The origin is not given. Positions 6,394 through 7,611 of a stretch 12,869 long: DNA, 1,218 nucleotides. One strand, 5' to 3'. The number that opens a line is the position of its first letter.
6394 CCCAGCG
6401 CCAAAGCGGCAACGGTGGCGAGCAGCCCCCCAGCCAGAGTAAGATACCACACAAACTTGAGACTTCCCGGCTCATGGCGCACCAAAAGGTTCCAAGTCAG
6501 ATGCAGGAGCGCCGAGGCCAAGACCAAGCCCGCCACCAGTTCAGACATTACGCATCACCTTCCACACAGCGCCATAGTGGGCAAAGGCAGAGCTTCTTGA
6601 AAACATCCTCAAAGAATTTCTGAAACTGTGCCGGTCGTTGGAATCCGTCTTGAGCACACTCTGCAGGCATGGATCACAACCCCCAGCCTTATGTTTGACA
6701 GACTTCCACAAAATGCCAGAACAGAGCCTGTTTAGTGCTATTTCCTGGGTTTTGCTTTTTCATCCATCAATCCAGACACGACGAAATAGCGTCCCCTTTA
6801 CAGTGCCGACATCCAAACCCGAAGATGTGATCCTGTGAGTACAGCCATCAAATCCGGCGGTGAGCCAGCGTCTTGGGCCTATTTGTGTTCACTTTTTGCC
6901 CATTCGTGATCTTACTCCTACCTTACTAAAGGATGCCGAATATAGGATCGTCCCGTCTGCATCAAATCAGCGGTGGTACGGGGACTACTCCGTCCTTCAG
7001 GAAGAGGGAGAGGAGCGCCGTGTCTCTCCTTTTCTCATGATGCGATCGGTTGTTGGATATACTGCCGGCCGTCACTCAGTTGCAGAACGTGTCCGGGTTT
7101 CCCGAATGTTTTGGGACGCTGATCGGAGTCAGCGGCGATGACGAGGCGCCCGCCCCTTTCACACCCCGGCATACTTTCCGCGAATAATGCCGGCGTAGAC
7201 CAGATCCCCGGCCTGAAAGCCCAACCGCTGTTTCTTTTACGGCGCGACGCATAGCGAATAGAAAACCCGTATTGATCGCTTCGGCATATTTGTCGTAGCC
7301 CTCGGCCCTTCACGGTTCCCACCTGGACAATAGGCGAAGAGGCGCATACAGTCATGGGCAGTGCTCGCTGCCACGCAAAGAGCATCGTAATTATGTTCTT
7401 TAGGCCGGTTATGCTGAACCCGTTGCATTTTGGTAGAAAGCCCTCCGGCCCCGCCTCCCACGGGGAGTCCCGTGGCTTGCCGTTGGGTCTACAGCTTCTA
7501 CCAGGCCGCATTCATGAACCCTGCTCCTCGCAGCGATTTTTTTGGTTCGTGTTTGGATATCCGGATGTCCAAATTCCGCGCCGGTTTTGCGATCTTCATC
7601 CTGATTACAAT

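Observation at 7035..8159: IscB (OMEGA nuclease) gene in advanced decay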

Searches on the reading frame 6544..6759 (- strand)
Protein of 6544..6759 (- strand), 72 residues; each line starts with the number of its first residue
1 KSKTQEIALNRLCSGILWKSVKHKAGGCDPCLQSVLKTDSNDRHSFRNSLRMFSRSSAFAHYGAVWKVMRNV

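Call 43: search_protein_families(library=pfam, proteins=[window:6544-6759:-], max_evalue=1)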
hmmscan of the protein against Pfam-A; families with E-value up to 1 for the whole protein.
window:6544-6759:- (72 aa): 1 family
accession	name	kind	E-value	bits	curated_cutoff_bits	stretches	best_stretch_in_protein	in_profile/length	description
PF09340.15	NuA4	-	0.13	12.5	25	1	38-58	55-75/78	Histone acetyltransferase subunit NuA4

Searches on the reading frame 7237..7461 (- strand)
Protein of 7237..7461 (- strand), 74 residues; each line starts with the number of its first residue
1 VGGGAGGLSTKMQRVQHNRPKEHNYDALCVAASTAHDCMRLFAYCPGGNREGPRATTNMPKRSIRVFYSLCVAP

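Call 6: search_protein_families(library=pfam, proteins=[window:7237-7461:-], max_evalue=0.1)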
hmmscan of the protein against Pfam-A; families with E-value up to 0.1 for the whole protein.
window:7237-7461:- (74 aa): 0 families

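Call 7: search_protein_families(library=ncbifam, proteins=[window:7237-7461:-], max_evalue=0.1)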
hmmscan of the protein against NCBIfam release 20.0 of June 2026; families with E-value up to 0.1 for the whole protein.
window:7237-7461:- (74 aa): 1 family
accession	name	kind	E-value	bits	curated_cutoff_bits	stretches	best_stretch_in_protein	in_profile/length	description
NF040563.1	guided_IscB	equivalog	0.0086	15.2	175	1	7-30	290-313/314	RNA-guided endonuclease IscB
